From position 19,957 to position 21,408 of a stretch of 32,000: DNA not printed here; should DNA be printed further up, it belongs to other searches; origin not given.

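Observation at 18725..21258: Unrecognised exported/2-TM protein coupled to a GT-C enzyme (module copy A)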

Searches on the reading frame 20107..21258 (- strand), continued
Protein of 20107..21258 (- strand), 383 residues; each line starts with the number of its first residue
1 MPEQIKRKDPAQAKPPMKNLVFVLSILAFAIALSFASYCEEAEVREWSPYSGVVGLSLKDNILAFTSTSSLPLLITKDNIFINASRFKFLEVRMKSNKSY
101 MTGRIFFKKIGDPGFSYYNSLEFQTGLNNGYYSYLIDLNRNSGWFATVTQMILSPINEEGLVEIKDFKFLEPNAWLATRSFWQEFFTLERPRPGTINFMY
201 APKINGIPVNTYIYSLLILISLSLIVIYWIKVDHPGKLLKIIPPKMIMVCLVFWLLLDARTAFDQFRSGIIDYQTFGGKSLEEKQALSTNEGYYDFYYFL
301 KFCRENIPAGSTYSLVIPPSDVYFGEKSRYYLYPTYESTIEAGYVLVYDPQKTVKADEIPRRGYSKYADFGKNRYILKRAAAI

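Call 25: fold_search(model_id=the predicted structure, library=pdb)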
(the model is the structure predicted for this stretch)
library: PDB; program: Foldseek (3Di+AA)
matches with E <= 10: 1480; with E <= 0.001: 135
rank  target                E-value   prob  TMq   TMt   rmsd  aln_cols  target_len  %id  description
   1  6sgf_D                2.3e-06  1.00  0.25  0.61   4.6       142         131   14  Molecular insight into a new low affinity xylan binding module CBM86, from the xylanolytic gut symbiont Roseburia inte (released 2019-11-20)
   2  6sgf_C                2.9e-06  1.00  0.25  0.61   4.7       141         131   15  Molecular insight into a new low affinity xylan binding module CBM86, from the xylanolytic gut symbiont Roseburia inte (released 2019-11-20)
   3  6sgf_B                3.1e-06  1.00  0.25  0.61   4.4       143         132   15  Molecular insight into a new low affinity xylan binding module CBM86, from the xylanolytic gut symbiont Roseburia inte (released 2019-11-20)
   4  1gwk_B                3.5e-06  1.00  0.26  0.61   3.5       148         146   10  Carbohydrate binding module family29 (released 2003-03-20)
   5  1gwm_A                4.4e-06  1.00  0.27  0.60   3.5       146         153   10  Carbohydrate binding module family29 complexed with glucohexaose (released 2003-03-20)
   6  1w8z_A                4.9e-06  1.00  0.27  0.62   3.5       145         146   10  CBM29-2 mutant K85A: Probing the Mechanism of Ligand Recognition by Family 29 Carbohydrate Binding Modules (released 2005-03-22)
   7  1oh3_A                6.2e-06  1.00  0.27  0.64   3.4       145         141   10  E78R mutant of a carbohydrate binding module family 29 (released 2004-05-27)
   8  6sgf_A                6.2e-06  1.00  0.26  0.62   4.6       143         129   14  Molecular insight into a new low affinity xylan binding module CBM86, from the xylanolytic gut symbiont Roseburia inte (released 2019-11-20)
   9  4d0q                  7.4e-06  1.00  0.22  0.45   8.0       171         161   16  Hyaluronan Binding Module of the Streptococcal Pneumoniae Hyaluronate Lyase (released 2014-08-06)
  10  7zkq_A                7.8e-06  1.00  0.23  0.38  13.0       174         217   10  Early Pp module assembly intermediate of complex I (released 2022-11-23)
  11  4w8j                  7.8e-06  1.00  0.21  0.09  12.8       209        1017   14  Structure of the full-length insecticidal protein Cry1Ac reveals intriguing details of toxin packaging into in vivo form (released 2014-09-17)
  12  1w90_B                9.9e-06  1.00  0.25  0.60   4.0       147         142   10  CBM29-2 mutant D114A: Probing the Mechanism of Ligand Recognition by Family 29 Carbohydrate Binding Modules (released 2005-03-18)
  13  1wmx_A                9.9e-06  1.00  0.26  0.49   5.3       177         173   12  Crystal Structure of Family 30 Carbohydrate Binding Module (released 2004-08-03)
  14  1gui_A                9.9e-06  1.00  0.24  0.52   5.7       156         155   12  CBM4 structure and function (released 2002-09-26)
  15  1wcu                  1.2e-05  1.00  0.24  0.55   5.9       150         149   12  CBM29_1, A Family 29 Carbohydrate Binding Module from Piromyces equi (released 2005-03-31)
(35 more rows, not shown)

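Call 26: search_solved_structures(query=A1, max_evalue=1, show_alignments=2)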
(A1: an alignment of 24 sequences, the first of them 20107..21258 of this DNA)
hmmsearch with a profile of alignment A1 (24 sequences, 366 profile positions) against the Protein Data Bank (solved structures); distinct sequences matched with E-value up to 1: 0.

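Call 27: find_related_loci(query=A1, collection=genome_contigs, flank=6000)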
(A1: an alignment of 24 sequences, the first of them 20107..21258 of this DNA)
Query A1 (383 aa) in genome_contigs; peptide patterns used: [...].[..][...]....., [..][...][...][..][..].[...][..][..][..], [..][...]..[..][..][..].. (x = any residue, [..] = any of these).
250 stretches matched a pattern; 12 encode a relative of the query (tblastn E <= 1e-3); 12 distinct loci.
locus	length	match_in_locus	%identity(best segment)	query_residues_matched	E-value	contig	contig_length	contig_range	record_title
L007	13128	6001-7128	55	7-383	7e-138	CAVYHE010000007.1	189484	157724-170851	MAG: uncultured bacterium isolate MFD03726.bin.2.164 genome assembly, contig: contig_54432, whole genome shotgun sequenc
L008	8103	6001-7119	52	8-383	8e-123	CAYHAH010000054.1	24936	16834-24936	MAG TPA_asm: uncultured bacterium isolate ERP119294_co2_508 genome assembly, contig: k141_3743628, whole genome shotgun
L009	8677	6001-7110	45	17-383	3e-95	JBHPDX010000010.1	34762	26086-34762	Candidatus Margulisiibacteriota bacterium isolate SAG AM-311-D05 NODE_10_length_34762_cov_29.178293, whole genome shotgu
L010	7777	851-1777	35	63-379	2e-48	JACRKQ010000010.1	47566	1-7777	MAG: Candidatus Saganbacteria bacterium isolate NC_groundwater_1859_Pr3_B-0.1um_46_99 SR-2_scaffold_141_258920, whole ge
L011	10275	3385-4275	31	63-380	8e-32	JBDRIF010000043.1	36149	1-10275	MAG: bacterium isolate MEGAHIT-group-1.57 k141_1022453, whole genome shotgun sequence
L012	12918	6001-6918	30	72-379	2e-28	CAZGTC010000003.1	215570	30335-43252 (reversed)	MAG TPA_asm: uncultured bacterium isolate binchicken_co191_156 genome assembly, contig: NODE_54_length_215570_cov_18.696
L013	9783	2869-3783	29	63-379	4e-25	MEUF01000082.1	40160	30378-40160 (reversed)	MAG: candidate division WOR-1 bacterium RIFOXYB2_FULL_48_7 rifoxyb2_full_scaffold_677, whole genome shotgun sequence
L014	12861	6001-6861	29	65-349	2e-24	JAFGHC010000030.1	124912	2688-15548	MAG: Candidatus Saganbacteria bacterium isolate Zod_Metabat.143 k87_11717295, whole genome shotgun sequence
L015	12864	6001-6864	29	63-349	3e-24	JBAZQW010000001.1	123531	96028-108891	MAG: Desulfotomaculaceae bacterium isolate SO_2017_SWC_8 scaffold_174_c1_LP-4_2017, whole genome shotgun sequence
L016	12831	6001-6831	32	96-379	5e-24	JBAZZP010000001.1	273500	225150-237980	MAG: Candidatus Margulisiibacteriota bacterium isolate SO_2017_GW3_19 scaffold_50_c1_OW296A_2017, whole genome shotgun s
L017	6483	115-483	38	246-378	1e-17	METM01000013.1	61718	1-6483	MAG: candidate division WOR-1 bacterium RIFCSPHIGHO2_01_FULL_53_15 rifcsphigho2_01_scaffold_2809, whole genome shotgun s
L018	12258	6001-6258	34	295-379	9e-7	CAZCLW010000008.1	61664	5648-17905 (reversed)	MAG TPA_asm: uncultured Planctomycetales bacterium isolate SRP239054_co1_195 genome assembly, contig: NODE_247_length_61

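Call 33: find_encoding_contigs(protein=P0001, flank=1000, max_places=2)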
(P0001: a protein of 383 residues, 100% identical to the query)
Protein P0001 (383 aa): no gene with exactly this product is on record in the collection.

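Call 34: find_encoding_contigs(protein=P0002, flank=10000, max_places=1)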
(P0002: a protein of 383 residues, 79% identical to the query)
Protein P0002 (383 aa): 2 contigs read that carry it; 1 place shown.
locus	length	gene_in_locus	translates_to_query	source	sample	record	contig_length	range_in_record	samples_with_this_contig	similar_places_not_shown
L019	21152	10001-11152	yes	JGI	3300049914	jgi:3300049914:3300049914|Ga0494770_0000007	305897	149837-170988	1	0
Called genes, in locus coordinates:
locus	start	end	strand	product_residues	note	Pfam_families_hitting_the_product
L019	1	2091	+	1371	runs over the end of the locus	-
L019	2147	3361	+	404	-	PF00202:Aminotran_3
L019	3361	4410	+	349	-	-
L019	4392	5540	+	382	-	PF00535:Glycos_transf_2, PF26629:GT2_TM_C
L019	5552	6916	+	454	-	-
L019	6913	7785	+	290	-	PF00535:Glycos_transf_2, PF13641:Glyco_tranf_2_3, PF13632:Glyco_trans_2_3 (faint)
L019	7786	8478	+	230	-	PF13489:Methyltransf_23 (weak), PF08241:Methyltransf_11, PF08242:Methyltransf_12 (weak), PF13649:Methyltransf_25, PF01209:Ubie_methyltran (weak), PF13847:Methyltransf_31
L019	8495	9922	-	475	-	-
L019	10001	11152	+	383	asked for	-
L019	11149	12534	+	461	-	PF13231:PMT_2 (weak)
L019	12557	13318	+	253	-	PF08032:SpoU_sub_bind, PF00588:SpoU_methylase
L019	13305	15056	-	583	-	PF13231:PMT_2 (weak)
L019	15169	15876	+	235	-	PF13489:Methyltransf_23, PF13847:Methyltransf_31, PF08241:Methyltransf_11, PF08242:Methyltransf_12, PF13649:Methyltransf_25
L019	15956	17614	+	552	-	-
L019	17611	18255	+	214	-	PF03006:HlyIII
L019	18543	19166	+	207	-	PF01865:PhoU_div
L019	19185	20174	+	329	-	PF01384:PHO4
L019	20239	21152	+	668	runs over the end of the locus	PF03030:H_PPase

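Call 43: search_protein_families(library=pfam, proteins=[P0114, P0122, P0147, P0149, P0081, P0035, P0053, P0092, P0131, P0163], max_evalue=0.01)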
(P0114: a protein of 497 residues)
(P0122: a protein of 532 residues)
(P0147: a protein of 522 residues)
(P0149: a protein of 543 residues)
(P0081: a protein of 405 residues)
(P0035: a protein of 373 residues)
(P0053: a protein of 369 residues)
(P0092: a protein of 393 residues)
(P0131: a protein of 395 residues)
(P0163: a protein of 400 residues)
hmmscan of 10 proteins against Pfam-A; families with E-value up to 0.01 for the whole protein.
P0114 (497 aa): 1 family
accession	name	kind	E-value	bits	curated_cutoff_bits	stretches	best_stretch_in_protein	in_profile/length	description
PF04138.20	GtrA_DPMS_TM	-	3.5e-14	53.5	26.1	1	14-129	2-117/117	GtrA/DPMS, transmembrane domain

P0122 (532 aa): 0 families

P0147 (522 aa): 0 families

P0149 (543 aa): 0 families

P0081 (405 aa): 0 families

P0035 (373 aa): 0 families

P0053 (369 aa): 0 families

P0092 (393 aa): 0 families

P0131 (395 aa): 0 families

P0163 (400 aa): 3 families
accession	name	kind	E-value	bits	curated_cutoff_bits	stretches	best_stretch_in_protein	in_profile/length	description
PF13567.11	DUF4131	-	0.0012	19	31.6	1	223-276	3-57/165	Domain of unknown function (DUF4131)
PF12670.12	DUF3792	-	0.0014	19.3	31.3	0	17-47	60-89/115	Protein of unknown function (DUF3792)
PF14023.12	Bestrophin-like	-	0.0058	16.7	32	1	220-269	163-213/232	Bestrophin-like domain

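Call 67: search_protein_families(library=pfam, alignment_id=A1, max_evalue=1)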
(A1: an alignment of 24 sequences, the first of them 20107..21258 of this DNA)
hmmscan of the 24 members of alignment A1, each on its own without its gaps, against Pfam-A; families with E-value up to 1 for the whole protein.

A. member 1, window:20107-21258:- (383 aa): 2 families
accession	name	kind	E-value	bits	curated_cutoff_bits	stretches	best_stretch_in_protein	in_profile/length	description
PF20130.4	DUF6520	-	0.079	13.8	25.4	1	17-43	1-30/83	Family of unknown function (DUF6520)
PF03823.19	Neurokinin_B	-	0.13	12.7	25.1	1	18-43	2-27/58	Neurokinin B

B. families by the number of members that match (of 24 scanned): 12 families
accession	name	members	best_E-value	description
PF03823.19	Neurokinin_B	7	0.0016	Neurokinin B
PF22173.2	APH-like_N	2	0.16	Acylamino-acid-releasing enzyme-like, N-terminal domain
PF20237.3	DUF6594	1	0.0017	Family of unknown function (DUF6594)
PF05493.18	ATP_synt_H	1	0.006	ATP synthase subunit H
PF11375.13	DUF3177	1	0.012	Protein of unknown function (DUF3177)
PF02589.21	LUD_dom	1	0.032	LUD domain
PF02690.20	Na_Pi_cotrans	1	0.066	Na+/Pi-cotransporter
PF20130.4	DUF6520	1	0.079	Family of unknown function (DUF6520)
PF06645.18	SPC12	1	0.19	Microsomal signal peptidase 12 kDa subunit (SPC12)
PF04995.19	CcmD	1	0.2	Heme exporter protein D (CcmD)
PF21749.2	DACND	1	0.27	Probable sensor domain DACND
PF11755.13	DUF3311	1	0.37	Protein of unknown function (DUF3311)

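Call 77: list_cluster_members(proteins=[P0001, P0186, P0190, P0114])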
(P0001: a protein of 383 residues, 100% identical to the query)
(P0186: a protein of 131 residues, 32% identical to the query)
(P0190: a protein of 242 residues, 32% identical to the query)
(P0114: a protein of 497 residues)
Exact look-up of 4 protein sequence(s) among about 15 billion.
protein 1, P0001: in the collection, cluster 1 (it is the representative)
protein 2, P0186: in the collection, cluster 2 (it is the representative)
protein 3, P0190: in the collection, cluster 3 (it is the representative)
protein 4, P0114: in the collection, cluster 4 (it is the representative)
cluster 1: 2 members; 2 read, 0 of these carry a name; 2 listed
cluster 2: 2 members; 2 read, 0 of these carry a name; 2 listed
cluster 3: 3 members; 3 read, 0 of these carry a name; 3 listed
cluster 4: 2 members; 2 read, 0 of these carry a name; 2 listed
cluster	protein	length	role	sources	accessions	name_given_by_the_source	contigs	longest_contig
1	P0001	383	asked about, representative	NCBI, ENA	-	-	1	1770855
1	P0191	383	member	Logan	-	-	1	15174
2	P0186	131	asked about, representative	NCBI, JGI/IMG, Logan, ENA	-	-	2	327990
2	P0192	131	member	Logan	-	-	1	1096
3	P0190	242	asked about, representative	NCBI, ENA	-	-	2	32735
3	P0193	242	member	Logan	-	-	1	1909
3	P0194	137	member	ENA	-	-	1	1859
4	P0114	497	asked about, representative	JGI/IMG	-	-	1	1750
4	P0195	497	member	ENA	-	-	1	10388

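Call 78: find_encoding_contigs(protein=P0114, flank=5000, max_places=2)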
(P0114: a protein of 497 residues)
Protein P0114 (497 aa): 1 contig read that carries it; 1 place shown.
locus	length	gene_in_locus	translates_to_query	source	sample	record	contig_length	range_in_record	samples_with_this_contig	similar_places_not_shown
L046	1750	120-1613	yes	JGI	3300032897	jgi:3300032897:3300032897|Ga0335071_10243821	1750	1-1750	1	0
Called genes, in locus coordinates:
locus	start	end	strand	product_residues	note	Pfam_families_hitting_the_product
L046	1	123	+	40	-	?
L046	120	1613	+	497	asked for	PF04138:GtrA_DPMS_TM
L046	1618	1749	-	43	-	?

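Call 79: find_encoding_contigs(protein=P0195, flank=5000, max_places=1)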
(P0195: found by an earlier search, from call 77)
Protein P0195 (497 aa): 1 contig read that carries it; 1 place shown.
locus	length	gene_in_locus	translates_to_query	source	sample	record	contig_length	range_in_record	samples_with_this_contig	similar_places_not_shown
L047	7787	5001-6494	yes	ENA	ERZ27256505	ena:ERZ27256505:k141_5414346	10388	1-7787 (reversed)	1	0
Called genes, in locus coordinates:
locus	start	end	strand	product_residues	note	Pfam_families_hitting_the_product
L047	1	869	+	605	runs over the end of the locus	PF02776:TPP_enzyme_N, PF00205:TPP_enzyme_M, PF02775:TPP_enzyme_C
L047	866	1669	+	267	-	PF03328:HpcH_HpaI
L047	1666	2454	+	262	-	PF03328:HpcH_HpaI (weak)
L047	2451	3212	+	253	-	PF00702:Hydrolase (faint), PF13344:Hydrolase_6, PF13242:Hydrolase_like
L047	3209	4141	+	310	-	PF00535:Glycos_transf_2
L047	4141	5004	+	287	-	PF13489:Methyltransf_23, PF08241:Methyltransf_11, PF08242:Methyltransf_12, PF13649:Methyltransf_25, PF13847:Methyltransf_31, PF05891:Methyltransf_PK (weak)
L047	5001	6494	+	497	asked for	PF04138:GtrA_DPMS_TM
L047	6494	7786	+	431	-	?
